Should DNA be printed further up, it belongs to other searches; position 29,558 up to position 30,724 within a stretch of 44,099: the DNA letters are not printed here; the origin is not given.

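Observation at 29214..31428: Translationally coupled operon: SpoT/Mesh1-type HD hydrolase, radical SAM enzyme and kinase-fold protein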

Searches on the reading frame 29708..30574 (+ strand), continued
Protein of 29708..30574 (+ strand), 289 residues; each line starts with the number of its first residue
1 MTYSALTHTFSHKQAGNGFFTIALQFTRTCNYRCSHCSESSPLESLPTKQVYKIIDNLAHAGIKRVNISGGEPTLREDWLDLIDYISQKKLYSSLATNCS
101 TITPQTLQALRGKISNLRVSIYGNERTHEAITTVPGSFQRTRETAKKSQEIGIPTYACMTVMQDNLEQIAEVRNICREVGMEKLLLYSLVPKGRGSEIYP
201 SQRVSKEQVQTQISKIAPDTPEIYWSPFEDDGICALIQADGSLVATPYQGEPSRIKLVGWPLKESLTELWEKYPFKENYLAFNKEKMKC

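Call 28: search_protein_families(library=pfam, proteins=[L001:4191-4820:+, L001:2052-3068:+, L001:4813-5970:+, L006:5320-6555:+, L003:8560-9006:+, L011:567-1430:+, L011:3118-4236:-, L007:4228-5283:-, L012:4466-5881:+, L006:4513-5190:-], max_evalue=0.1)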
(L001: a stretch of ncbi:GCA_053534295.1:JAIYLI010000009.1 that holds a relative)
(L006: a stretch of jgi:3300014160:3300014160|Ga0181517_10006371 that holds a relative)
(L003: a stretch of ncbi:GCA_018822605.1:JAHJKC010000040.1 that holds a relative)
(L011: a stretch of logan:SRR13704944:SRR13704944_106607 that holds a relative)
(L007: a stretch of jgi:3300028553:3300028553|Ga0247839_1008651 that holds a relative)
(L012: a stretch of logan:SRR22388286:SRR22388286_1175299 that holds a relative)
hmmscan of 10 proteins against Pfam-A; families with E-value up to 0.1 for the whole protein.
L001:4191-4820:+ (210 aa): 1 family
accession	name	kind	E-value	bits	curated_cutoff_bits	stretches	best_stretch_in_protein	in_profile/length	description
PF01928.26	CYTH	-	0.00015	22.1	23.2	1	5-175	2-156/179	CYTH domain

L001:2052-3068:+ (339 aa): 0 families

L001:4813-5970:+ (386 aa): 2 families
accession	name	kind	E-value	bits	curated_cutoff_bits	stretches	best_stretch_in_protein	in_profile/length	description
PF04055.27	Radical_SAM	-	1.2e-14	55.2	29.5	1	56-199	6-158/166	Radical SAM superfamily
PF13353.11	Fer4_12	-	0.0053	17.5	22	1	55-137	13-99/137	4Fe-4S single cluster domain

L006:5320-6555:+ (412 aa): 2 families
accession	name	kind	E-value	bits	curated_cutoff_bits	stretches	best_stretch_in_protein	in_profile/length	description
PF04055.27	Radical_SAM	-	1.4e-13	51.8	29.5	1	59-215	3-164/166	Radical SAM superfamily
PF13353.11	Fer4_12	-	0.00025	21.8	22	1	60-166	12-117/137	4Fe-4S single cluster domain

L003:8560-9006:+ (149 aa): 1 family
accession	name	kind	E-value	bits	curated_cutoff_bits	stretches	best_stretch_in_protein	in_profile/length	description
PF08003.17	Methyltransf_9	-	0.078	12.4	23.8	0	15-61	97-145/315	Protein of unknown function (DUF1698)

L011:567-1430:+ (288 aa): 4 families
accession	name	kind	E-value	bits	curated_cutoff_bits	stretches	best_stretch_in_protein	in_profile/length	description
PF02811.25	PHP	-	1.1e-14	55.6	26.4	1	3-84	1-71/164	PHP domain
PF07905.16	PucR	-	0.064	14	33.5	0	190-239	49-96/118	Purine catabolism regulatory protein-like family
PF19799.5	DUF6282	-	0.069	13.3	26.8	0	1-61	2-64/196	Family of unknown function (DUF6282)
PF01026.27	TatD_DNase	-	0.074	12.9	27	0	2-63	1-61/253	TatD related DNase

L011:3118-4236:- (373 aa): 4 families
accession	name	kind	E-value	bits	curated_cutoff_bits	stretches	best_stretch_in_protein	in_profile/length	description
PF13521.12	AAA_28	-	3.4e-18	66.8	27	1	5-179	1-162/164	AAA domain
PF01928.26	CYTH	-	0.00076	19.8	23.2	1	200-350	3-171/179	CYTH domain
PF08433.16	KTI12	-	0.046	13.7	22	0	6-41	4-39/271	Chromatin associated protein KTI12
PF24999.1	LAMB4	-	0.053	13.8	27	0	166-193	25-52/66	Laminin subunit beta-4-like domain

L007:4228-5283:- (352 aa): 0 families

L012:4466-5881:+ (472 aa): 0 families

L006:4513-5190:- (226 aa): 1 family
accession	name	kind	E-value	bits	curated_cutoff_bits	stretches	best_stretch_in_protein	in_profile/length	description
PF00072.30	Response_reg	-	0.00028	21.5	30.2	1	6-54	2-50/111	Response regulator receiver domain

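Call 44: predict_structure(alignment_id=A3)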
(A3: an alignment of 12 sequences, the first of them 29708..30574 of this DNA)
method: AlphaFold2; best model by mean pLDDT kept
length: 289 residues; sequences in the alignment: 12
mean_pLDDT: 85.2   pTM: 0.85
mean pLDDT of the five models: 85.2, 85.2, 84.0, 81.3, 72.4
residues with pLDDT >= 90: 170; 70-90: 76; 50-70: 27; < 50: 16
segments of 3 or more residues with pLDDT < 50: 1-13
pLDDT, mean of each block of 10 residues (from residue 1): 38 60 87 61 87 95 86 91 96 90 94 93 95 92 95 93 95 95 89 81 92 89 83 90 81 73 94 90 63
secondary structure, 60 per line:
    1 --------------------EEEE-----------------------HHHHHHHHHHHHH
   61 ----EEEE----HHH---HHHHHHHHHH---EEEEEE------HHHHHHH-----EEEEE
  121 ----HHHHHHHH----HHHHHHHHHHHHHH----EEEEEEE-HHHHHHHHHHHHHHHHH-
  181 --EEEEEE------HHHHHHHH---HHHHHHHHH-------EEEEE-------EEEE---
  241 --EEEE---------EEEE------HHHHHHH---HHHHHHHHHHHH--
elements in order: E21-24 H48-60 E65-68 H79-88 E92-97 H104-110 E116-120 H125-132 H137-150 E155-161 H163-179 E183-188 H195-202 H206-214 E222-226 E234-237 E243-246 E256-259 H266-272 H276-287
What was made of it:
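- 29708..30577 (+): Radical SAM enzyme, 289 aa. It is a SPASM/twitch-derived core with a degenerate twitch hairpin and a viperin-like overall fold. Core component. AF2 model pLDDT is 85 (call 44).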

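Call 47: fold_search(model_id=the predicted structure, library=pdb)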
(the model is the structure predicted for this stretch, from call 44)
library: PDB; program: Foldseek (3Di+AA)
matches with E <= 10: 1864; with E <= 0.001: 240
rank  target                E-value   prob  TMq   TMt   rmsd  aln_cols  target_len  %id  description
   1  6efn                  2.3e-17  1.00  0.75  0.58   3.4       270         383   22  Structure of a RiPP maturase, SkfB (released 2018-10-24)
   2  6q2p_B                6.0e-15  1.00  0.78  0.77   3.3       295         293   14  Crystal structure of mouse viperin bound to cytidine triphosphate and S-adenosylhomocysteine (released 2020-01-22)
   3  6q2p_A                1.4e-14  1.00  0.76  0.76   3.4       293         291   14  Crystal structure of mouse viperin bound to cytidine triphosphate and S-adenosylhomocysteine (released 2020-01-22)
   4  9dfn                  3.3e-14  1.00  0.78  0.80   3.2       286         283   16  X-ray crystal structure of the second viperin-like enzyme from Trichoderma virens with bound CTP and SAM (released 2025-02-19)
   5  6q2q_A                3.6e-14  1.00  0.79  0.79   3.1       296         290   15  Crystal structure of mouse viperin bound to uridine triphosphate and S-adenosylhomocysteine (released 2020-01-22)
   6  9dfw_C                4.0e-14  1.00  0.81  0.82   2.8       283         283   17  X-ray crystal structure of an engineered Viperin-like enzyme from T. virens with bound CTP and SAM (released 2025-02-12)
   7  9dgw_B                6.5e-14  1.00  0.79  0.81   2.9       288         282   17  X-ray crystal structure of the Viperin-like enzyme from T. virens with bound CTP and SAM (released 2025-02-12)
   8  9dfw_A                7.4e-14  1.00  0.79  0.81   3.1       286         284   17  X-ray crystal structure of an engineered Viperin-like enzyme from T. virens with bound CTP and SAM (released 2025-02-12)
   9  9dfw_B                1.3e-13  1.00  0.79  0.78   3.1       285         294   18  X-ray crystal structure of an engineered Viperin-like enzyme from T. virens with bound CTP and SAM (released 2025-02-12)
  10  6q2q_B                1.5e-13  1.00  0.78  0.78   2.9       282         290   14  Crystal structure of mouse viperin bound to uridine triphosphate and S-adenosylhomocysteine (released 2020-01-22)
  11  5vsl_A                1.5e-13  1.00  0.74  0.81   2.7       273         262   13  Crystal structure of viperin with bound [4Fe-4S] cluster and S-adenosylhomocysteine (SAH) (released 2017-06-14)
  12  9dgw_C                1.5e-13  1.00  0.78  0.81   3.2       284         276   16  X-ray crystal structure of the Viperin-like enzyme from T. virens with bound CTP and SAM (released 2025-02-12)
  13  9dfu                  1.7e-13  1.00  0.77  0.79   3.2       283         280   17  X-ray crystal structure of the second Viperin-like enzyme from T. virens variant F40H with bound CTP and SAM (released 2025-02-19)
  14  9dgw_A                2.8e-13  1.00  0.79  0.82   2.7       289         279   17  X-ray crystal structure of the Viperin-like enzyme from T. virens with bound CTP and SAM (released 2025-02-12)
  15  5vsl_B                4.9e-13  1.00  0.70  0.78   3.0       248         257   15  Crystal structure of viperin with bound [4Fe-4S] cluster and S-adenosylhomocysteine (SAH) (released 2017-06-14)
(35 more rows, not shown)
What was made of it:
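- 29708..30577 (+): Foldseek gives SkfB at E 2e-17 and viperins at TM 0.78-0.82 over the full length (call 47).
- On Viperin / pVip: Foldseek TMq 0.78-0.81 and TMt 0.77-0.82, rmsd about 3 Å, over about 285 columns against 6q2p, 9dfw and 9dgw (call 47).
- Closest known: Viperin and prokaryotic viperins. Same: The full-length model superposes at TM 0.78-0.82 (call 47).
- Its model superposes on CTP-bound viperin over the full length, TM about 0.8 (call 47).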

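Call 48: search_solved_structures(query=A3, max_evalue=0.0001, show_alignments=5)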
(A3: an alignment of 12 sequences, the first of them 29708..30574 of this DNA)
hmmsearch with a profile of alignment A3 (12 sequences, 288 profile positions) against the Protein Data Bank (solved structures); distinct sequences matched with E-value up to 0.0001: 19.
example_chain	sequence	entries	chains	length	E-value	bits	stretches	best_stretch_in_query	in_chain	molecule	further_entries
6efn_A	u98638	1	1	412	2.3e-21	79.5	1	22-204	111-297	Sporulation killing factor maturation protein SkfB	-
2fb2_A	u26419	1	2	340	2.5e-10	43.3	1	22-182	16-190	Molybdenum cofactor biosynthesis protein A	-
7vob_C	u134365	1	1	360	1.1e-09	41.2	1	25-183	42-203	Cytosylglucuronate decarboxylase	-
7voc_C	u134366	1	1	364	1.1e-09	41.2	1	25-183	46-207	Cytosylglucuronate decarboxylase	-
1tv7_A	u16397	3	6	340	1.3e-09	40.9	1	24-182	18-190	Molybdenum cofactor biosynthesis protein A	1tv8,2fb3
6c8v_A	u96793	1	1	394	3.9e-08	36.1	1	25-184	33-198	Coenzyme PQQ synthesis protein E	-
7n7h_A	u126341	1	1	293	8.1e-08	35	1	22-121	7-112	VIPERIN-LIKE ENZYME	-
9dgw_A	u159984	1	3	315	9.8e-08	34.8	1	21-136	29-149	Radical SAM core domain-containing protein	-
6b4c_A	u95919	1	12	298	9.9e-08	34.8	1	22-136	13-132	Viperin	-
7n7i_A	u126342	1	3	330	9.9e-08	34.8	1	21-136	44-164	Viperin-like enzyme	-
9dfw_A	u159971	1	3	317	1e-07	34.7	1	21-136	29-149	Radical SAM core domain-containing protein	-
5vsl_A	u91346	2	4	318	2.7e-07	33.3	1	21-121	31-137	Radical S-adenosyl methionine domain-containing protein 2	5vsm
6q2p_A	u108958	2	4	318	2.9e-07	33.2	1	21-121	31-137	Radical S-adenosyl methionine domain-containing protein 2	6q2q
5wgg_A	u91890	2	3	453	2.5e-06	30.1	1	21-137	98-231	Radical SAM domain protein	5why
8wm2_A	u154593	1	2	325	6.2e-06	28.9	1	25-121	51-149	Fe-S radical SAM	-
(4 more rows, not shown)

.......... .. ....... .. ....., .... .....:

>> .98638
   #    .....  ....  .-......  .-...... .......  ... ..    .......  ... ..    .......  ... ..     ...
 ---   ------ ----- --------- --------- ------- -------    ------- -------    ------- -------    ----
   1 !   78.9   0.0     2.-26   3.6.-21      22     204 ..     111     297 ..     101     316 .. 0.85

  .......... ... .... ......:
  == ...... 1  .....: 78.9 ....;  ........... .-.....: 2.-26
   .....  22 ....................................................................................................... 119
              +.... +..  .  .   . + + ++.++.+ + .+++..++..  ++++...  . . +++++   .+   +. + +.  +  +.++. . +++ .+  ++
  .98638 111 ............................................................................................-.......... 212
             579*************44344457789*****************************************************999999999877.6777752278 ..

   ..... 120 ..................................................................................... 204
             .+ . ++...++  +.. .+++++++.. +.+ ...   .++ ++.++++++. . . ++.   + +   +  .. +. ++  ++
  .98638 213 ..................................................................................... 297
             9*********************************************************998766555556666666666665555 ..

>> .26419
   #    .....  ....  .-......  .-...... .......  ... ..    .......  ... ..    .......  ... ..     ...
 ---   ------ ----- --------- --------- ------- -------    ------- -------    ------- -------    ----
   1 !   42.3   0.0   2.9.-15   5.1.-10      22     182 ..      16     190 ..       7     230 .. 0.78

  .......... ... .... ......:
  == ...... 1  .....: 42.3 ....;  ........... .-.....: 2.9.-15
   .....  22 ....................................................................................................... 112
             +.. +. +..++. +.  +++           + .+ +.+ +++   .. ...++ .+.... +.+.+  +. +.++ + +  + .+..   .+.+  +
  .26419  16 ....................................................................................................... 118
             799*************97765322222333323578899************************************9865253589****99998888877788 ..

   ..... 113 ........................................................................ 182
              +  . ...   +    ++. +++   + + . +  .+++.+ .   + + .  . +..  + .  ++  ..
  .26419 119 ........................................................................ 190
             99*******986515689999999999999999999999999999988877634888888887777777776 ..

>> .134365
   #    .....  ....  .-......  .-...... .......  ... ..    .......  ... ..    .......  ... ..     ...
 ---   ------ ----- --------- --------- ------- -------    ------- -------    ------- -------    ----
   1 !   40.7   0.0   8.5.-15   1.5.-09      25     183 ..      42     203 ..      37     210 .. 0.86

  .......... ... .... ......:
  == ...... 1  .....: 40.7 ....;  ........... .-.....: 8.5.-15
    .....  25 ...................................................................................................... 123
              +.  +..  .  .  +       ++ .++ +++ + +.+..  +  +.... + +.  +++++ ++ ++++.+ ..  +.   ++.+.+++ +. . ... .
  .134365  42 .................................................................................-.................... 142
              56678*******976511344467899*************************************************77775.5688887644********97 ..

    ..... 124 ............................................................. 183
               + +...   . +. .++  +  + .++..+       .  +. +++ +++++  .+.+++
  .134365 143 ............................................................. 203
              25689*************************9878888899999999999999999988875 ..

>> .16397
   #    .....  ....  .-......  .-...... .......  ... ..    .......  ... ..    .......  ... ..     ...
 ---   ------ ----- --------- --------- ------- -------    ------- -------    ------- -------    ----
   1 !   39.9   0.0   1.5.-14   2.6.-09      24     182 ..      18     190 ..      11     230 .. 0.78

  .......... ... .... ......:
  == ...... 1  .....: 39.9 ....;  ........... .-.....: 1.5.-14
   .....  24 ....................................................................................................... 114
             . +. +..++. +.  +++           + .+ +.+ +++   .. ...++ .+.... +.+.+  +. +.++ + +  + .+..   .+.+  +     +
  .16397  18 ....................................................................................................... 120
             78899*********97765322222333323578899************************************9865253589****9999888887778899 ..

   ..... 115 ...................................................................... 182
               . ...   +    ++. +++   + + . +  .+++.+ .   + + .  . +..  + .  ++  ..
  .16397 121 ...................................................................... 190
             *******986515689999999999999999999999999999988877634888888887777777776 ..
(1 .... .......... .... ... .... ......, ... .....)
